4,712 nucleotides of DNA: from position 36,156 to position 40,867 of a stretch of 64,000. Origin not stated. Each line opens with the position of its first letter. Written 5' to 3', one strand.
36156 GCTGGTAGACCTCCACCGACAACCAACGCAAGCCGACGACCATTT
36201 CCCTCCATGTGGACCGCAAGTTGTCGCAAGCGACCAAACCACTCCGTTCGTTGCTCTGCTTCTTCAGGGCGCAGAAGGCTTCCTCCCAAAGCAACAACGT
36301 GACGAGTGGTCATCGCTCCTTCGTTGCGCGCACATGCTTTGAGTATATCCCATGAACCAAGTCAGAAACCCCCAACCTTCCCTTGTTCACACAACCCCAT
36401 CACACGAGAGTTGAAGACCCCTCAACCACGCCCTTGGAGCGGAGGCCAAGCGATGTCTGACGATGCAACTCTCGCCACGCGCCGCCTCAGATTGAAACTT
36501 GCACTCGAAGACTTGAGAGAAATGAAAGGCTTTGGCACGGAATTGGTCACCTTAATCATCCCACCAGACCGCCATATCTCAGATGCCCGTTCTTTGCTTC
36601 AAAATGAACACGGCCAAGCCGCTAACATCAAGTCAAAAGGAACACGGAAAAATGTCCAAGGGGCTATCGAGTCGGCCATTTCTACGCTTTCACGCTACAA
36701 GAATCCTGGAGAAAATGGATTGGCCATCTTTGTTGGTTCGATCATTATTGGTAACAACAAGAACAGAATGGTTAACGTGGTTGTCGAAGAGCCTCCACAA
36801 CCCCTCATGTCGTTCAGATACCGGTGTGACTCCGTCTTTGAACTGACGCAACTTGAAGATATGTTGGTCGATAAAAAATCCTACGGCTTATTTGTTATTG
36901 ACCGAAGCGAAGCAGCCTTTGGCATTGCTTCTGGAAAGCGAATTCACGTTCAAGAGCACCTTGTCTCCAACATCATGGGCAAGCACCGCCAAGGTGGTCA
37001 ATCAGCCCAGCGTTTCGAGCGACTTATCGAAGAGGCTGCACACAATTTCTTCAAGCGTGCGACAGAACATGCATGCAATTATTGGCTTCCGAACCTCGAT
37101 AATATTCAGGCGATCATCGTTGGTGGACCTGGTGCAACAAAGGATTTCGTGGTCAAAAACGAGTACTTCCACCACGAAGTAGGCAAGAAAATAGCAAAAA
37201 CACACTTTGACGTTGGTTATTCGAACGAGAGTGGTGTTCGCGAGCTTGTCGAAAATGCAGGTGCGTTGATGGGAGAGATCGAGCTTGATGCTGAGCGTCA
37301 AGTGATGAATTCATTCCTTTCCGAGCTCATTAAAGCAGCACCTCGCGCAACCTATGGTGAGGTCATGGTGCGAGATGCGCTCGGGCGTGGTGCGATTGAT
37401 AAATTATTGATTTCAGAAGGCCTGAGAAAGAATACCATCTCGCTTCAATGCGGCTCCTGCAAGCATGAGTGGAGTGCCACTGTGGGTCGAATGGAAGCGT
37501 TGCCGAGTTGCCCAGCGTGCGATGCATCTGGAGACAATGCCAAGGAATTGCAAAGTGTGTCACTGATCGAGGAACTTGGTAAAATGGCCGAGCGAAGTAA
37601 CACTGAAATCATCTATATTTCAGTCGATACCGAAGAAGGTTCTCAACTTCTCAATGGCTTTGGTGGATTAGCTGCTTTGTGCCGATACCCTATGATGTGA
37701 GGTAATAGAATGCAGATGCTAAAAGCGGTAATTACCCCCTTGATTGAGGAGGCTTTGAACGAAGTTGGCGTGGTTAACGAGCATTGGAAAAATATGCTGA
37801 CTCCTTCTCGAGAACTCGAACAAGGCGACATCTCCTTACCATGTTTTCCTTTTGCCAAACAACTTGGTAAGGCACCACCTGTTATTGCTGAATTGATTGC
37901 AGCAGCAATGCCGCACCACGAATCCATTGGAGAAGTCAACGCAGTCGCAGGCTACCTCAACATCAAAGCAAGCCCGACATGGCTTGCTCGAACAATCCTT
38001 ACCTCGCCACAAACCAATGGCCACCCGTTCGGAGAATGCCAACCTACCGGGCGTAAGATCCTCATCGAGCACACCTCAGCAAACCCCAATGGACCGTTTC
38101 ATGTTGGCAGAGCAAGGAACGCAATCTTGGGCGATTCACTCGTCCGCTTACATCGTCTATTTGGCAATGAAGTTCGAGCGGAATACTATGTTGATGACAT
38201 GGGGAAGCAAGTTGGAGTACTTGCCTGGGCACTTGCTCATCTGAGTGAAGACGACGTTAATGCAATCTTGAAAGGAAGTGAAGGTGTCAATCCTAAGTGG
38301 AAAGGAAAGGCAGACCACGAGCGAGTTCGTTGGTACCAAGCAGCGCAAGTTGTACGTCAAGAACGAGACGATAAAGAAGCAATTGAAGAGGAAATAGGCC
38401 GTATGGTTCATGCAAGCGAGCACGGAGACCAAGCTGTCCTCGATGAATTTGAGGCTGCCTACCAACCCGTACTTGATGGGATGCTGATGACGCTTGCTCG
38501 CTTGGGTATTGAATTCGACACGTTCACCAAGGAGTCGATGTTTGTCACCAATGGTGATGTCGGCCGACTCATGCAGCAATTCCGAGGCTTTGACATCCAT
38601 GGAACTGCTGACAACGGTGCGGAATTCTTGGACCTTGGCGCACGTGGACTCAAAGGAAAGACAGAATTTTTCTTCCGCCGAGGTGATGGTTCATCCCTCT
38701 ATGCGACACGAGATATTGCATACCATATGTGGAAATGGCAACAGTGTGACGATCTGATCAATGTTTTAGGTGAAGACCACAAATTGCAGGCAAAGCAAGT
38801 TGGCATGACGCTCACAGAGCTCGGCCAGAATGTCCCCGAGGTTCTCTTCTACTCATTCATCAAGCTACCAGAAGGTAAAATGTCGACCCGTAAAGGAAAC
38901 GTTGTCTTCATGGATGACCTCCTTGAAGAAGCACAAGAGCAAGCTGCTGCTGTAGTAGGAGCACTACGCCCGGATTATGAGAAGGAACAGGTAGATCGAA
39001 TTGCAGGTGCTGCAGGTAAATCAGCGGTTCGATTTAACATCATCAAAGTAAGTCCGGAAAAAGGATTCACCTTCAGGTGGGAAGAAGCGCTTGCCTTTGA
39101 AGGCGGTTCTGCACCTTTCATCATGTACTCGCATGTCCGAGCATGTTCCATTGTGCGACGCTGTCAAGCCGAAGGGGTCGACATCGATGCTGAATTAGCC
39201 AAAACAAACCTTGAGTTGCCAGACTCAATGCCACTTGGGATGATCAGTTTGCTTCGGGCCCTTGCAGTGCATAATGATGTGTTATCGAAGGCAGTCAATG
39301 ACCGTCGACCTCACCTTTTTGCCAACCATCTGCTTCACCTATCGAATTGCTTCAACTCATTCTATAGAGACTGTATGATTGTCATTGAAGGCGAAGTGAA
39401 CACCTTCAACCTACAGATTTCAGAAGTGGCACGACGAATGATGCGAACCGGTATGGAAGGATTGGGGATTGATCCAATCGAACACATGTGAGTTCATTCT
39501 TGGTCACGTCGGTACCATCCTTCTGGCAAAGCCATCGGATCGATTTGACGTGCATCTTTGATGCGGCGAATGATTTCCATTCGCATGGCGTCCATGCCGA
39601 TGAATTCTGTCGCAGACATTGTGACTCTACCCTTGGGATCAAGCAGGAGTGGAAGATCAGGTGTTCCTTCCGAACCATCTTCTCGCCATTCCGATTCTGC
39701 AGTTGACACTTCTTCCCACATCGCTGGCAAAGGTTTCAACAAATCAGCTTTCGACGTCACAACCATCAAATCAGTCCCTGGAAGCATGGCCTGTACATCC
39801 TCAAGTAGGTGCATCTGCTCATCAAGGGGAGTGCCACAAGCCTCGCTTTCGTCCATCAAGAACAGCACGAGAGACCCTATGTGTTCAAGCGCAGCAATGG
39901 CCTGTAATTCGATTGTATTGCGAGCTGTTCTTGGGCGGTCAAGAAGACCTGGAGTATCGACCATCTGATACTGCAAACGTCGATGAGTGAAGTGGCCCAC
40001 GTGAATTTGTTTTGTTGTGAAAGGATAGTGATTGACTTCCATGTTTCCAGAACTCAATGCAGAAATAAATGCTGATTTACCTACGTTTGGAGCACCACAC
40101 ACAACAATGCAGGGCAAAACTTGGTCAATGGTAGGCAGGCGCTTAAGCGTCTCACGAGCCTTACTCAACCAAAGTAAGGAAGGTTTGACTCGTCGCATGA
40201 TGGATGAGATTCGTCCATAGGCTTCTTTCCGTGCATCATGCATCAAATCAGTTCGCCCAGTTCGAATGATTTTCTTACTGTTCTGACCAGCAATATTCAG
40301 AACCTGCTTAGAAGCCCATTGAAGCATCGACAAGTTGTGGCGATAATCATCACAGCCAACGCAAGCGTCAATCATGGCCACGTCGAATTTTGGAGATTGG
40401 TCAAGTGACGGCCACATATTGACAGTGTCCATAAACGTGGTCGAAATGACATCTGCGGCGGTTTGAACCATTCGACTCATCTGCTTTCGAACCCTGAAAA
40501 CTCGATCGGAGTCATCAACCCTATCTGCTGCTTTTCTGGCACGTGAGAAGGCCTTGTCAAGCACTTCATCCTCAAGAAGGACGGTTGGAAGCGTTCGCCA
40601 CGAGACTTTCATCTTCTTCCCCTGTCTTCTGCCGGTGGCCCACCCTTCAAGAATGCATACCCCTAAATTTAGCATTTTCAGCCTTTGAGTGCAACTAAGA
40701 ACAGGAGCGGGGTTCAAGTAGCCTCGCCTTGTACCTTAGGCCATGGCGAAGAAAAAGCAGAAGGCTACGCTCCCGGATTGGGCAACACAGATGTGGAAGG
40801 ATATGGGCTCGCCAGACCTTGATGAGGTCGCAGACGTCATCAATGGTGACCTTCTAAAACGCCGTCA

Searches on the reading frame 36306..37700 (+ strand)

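Call 54: search_protein_families(library=pfam, proteins=[window:36306-37700:+], max_evalue=0.00001)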
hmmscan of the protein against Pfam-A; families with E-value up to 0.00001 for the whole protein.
window:36306-37700:+ (464 aa): 5 families
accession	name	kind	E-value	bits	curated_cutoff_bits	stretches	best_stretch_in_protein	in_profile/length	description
PF03464.20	eRF1_2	-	3.3e-32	112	27.1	1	193-320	2-129/133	eRF1 domain 2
PF03465.20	eRF1_3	-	1.6e-20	74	25.8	1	330-463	4-106/106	eRF1 domain 3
PF03463.20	eRF1_1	-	3.8e-17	62.8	23.8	1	72-187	7-123/123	eRF1 domain 1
PF18854.6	baeRF_family10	-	7e-12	46.3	27.1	1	180-305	3-127/143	Bacterial archaeo-eukaryotic release factor family 10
PF18859.6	acVLRF1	-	1e-10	42.4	27.1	1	196-317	5-123/130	Actinobacteria/chloroflexi VLRF1 release factor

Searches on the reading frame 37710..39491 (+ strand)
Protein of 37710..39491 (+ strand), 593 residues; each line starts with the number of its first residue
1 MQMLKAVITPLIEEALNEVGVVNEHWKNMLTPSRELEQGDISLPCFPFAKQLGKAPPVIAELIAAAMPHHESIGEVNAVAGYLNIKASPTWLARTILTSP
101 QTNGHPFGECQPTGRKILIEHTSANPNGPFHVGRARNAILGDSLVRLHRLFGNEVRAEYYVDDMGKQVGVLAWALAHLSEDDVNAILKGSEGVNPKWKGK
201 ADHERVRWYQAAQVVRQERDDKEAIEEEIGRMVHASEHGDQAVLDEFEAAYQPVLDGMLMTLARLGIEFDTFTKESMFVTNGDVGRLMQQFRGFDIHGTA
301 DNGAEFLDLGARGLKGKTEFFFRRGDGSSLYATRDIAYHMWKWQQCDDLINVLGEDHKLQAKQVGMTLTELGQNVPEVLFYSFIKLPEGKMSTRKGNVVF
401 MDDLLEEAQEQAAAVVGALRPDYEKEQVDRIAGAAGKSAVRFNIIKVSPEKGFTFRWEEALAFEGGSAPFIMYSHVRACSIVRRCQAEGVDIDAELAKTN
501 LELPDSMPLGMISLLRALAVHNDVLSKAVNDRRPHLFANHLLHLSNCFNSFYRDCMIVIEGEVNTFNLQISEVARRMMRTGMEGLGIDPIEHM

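Call 54: search_protein_families(library=pfam, proteins=[window:37710-39491:+], max_evalue=0.00001)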
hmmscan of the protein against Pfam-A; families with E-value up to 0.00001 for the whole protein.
window:37710-39491:+ (593 aa): 4 families
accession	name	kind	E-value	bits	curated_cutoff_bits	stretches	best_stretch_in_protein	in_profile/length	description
PF00750.26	tRNA-synt_1d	-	2.8e-24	86.2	23.3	1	113-457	18-349/349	tRNA synthetases class I (R), catalytic domain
PF05746.21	DALR_1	-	3.8e-18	66.1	22.3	1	471-593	1-117/117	DALR anticodon binding domain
PF03485.21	Arg_tRNA_synt_N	-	1.1e-11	45.6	21.5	1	9-86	4-84/85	Arginyl tRNA synthetase N terminal domain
PF01921.24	tRNA-synt_1f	-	1.8e-06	27.6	27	0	342-416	229-308/360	tRNA synthetases class I (K)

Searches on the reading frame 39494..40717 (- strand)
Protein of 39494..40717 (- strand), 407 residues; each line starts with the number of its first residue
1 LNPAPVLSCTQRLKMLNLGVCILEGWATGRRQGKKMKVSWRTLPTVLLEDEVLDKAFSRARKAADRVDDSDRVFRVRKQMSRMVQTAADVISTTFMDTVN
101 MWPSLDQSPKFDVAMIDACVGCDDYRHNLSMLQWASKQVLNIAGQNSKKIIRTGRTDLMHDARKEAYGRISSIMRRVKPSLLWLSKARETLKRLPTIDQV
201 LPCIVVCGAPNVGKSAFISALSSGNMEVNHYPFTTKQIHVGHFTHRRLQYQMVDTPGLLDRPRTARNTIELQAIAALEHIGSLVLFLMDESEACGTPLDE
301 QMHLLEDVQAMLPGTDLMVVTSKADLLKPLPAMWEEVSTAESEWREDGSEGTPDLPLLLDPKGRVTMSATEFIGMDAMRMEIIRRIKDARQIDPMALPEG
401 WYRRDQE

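Call 54: search_protein_families(library=pfam, proteins=[window:39494-40717:-], max_evalue=0.00001)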
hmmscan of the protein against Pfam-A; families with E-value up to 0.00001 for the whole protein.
window:39494-40717:- (407 aa): 4 families
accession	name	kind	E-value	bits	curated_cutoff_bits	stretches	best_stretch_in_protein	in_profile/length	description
PF17835.6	NOG1_N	-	8.3e-27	94.7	22.9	1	42-198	3-160/160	NOG1 N-terminal helical domain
PF06858.20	NOG1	-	7.3e-19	67.7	27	1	268-325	1-58/58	Nucleolar GTP-binding protein 1 (NOG1)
PF01926.29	MMR_HSR1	-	1.1e-17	64.6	21.9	1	204-304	2-98/113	50S ribosome-binding GTPase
PF02421.24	FeoB_N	-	8.4e-09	35.6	27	1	204-259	3-58/156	Ferrous iron transport protein B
